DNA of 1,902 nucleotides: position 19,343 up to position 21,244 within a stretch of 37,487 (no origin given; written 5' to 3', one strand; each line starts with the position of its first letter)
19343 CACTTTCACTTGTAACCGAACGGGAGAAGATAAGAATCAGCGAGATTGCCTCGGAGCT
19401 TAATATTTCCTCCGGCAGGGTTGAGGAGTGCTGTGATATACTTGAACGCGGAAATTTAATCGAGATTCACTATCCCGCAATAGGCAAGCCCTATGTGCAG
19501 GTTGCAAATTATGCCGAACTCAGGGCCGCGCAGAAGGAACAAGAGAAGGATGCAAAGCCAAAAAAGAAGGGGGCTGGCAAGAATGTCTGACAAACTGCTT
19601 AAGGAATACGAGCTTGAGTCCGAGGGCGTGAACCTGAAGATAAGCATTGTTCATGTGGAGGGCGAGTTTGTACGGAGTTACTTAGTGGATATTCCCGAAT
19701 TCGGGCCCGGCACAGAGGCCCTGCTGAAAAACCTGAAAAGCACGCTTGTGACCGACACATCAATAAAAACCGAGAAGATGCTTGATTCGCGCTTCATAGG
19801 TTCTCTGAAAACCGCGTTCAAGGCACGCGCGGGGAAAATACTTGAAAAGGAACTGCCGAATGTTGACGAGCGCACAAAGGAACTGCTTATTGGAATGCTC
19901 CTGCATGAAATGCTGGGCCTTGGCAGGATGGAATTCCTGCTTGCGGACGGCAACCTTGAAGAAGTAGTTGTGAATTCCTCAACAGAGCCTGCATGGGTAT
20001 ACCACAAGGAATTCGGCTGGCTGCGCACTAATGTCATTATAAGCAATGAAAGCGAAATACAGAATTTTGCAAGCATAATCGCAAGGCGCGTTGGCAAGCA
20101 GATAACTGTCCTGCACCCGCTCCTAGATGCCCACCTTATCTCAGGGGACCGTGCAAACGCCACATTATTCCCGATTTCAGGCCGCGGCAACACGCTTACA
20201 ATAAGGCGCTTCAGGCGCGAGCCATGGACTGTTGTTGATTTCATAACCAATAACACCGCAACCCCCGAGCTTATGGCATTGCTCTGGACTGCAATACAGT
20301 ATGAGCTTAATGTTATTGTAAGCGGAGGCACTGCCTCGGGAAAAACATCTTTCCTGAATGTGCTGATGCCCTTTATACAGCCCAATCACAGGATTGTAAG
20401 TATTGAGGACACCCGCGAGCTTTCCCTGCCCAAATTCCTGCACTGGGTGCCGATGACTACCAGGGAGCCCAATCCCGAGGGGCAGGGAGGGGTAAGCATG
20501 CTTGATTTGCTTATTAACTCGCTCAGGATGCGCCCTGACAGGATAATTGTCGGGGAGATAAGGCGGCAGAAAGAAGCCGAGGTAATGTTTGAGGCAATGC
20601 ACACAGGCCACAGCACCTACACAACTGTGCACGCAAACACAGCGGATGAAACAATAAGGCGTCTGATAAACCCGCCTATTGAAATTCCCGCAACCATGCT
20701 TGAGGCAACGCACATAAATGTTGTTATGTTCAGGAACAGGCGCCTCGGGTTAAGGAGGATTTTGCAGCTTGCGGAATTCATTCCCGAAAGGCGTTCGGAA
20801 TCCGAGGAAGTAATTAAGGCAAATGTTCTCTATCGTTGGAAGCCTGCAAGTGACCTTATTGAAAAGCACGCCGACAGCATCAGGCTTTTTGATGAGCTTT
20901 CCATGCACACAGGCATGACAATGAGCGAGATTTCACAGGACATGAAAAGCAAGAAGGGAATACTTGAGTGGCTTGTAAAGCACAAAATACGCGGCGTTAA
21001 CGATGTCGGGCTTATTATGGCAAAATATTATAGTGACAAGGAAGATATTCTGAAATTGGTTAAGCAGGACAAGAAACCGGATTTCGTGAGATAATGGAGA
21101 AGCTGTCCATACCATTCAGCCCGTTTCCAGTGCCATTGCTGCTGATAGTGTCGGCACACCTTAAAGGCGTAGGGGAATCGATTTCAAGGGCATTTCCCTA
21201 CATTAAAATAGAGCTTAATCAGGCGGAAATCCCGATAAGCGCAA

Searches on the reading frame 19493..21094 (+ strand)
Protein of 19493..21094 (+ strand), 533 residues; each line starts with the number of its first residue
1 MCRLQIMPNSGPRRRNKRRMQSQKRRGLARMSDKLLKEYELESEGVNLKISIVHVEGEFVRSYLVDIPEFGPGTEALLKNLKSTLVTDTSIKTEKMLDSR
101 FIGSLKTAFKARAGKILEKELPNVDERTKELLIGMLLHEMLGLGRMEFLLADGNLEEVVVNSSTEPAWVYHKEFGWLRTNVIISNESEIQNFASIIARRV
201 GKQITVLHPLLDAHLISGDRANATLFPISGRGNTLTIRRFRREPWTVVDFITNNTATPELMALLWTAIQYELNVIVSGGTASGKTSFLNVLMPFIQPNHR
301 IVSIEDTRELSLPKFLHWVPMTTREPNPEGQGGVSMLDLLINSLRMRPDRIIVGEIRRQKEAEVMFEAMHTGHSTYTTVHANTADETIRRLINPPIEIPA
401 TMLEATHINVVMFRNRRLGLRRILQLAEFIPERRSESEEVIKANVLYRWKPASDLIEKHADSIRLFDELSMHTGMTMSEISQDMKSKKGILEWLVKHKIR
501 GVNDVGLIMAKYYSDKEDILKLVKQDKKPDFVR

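Call 60: search_protein_families(library=pfam, proteins=[window:19493-21094:+], max_evalue=0.01)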
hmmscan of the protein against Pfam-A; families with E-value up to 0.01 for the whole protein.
window:19493-21094:+ (533 aa): 2 families
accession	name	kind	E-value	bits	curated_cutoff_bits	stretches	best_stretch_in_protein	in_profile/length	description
PF00437.27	T2SSE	-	9.7e-35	120.3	24.9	1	226-411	99-272/370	Type II/IV secretion system protein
PF23989.1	PilB3_C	-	0.0007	20.1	27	1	464-527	11-74/83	PilB3-like, C-terminal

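Call 61: search_protein_families(library=ncbifam, proteins=[window:19493-21094:+], max_evalue=0.01)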
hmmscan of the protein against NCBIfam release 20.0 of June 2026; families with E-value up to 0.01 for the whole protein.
window:19493-21094:+ (533 aa): 19 families
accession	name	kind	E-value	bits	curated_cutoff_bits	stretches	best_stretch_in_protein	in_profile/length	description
NF058587.1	archaellum_moto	equivalog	1.8e-79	267.9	550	1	97-514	112-519/527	archaellum flagellar ATPase motor FlaI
TIGR03819.1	heli_sec_ATPase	hypoth_equivalog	1e-55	189.3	373.15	1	132-391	41-297/340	TadA family conjugal transfer-associated ATPase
TIGR02788.1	VirB11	equivalog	5.6e-39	134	249.95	2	259-393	132-264/308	P-type DNA transfer ATPase VirB11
NF053672.1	bindosome_BasE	exception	9.5e-39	133.5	1000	1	150-396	145-396/512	bindosome assembly system ATPase subunit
TIGR02782.1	TrbB_P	equivalog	5.2e-35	121.2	304.55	1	146-427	14-291/303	P-type conjugative transfer ATPase TrbB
NF010475.0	PRK13900.1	equivalog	7.3e-28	97.6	389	1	260-390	149-278/333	type IV secretion system ATPase VirB11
NF010469.0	PRK13894.1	subfamily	1.2e-27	97.1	508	1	147-415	28-295/320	conjugal transfer ATPase TrbB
NF010407.0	PRK13833.1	subfamily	6.9e-25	88.1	499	1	201-393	74-261/323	conjugal transfer protein TrbB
NF010425.0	PRK13851.1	equivalog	4.5e-20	71.8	461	1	253-391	144-280/344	type IV secretion system protein VirB11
NF041000.1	ATPase_ComGA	equivalog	7.1e-20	71.1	300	1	274-410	131-259/267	competence type IV pilus ATPase ComGA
TIGR01420.1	pilT_fam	subfamily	3.2e-14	52.9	319.1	1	274-393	125-241/343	PilT/PilU family type 4a pilus ATPase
TIGR02538.1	type_IV_pilB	equivalog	3.9e-14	52.2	675.65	1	274-413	319-448/564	type IV-A pilus assembly ATPase PilB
NF007755.0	PRK10436.1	equivalog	1.1e-13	50.6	617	1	274-412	222-351/465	type II secretion system protein GspE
TIGR02533.1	type_II_gspE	equivalog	2.2e-11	43.1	630.25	1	274-412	246-374/486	type II secretion system ATPase GspE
NF053534.1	T4PilAsmATPsTfpB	equivalog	1.3e-10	40.3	850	1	274-414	339-470/584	type IV pilus assembly ATPase TfpB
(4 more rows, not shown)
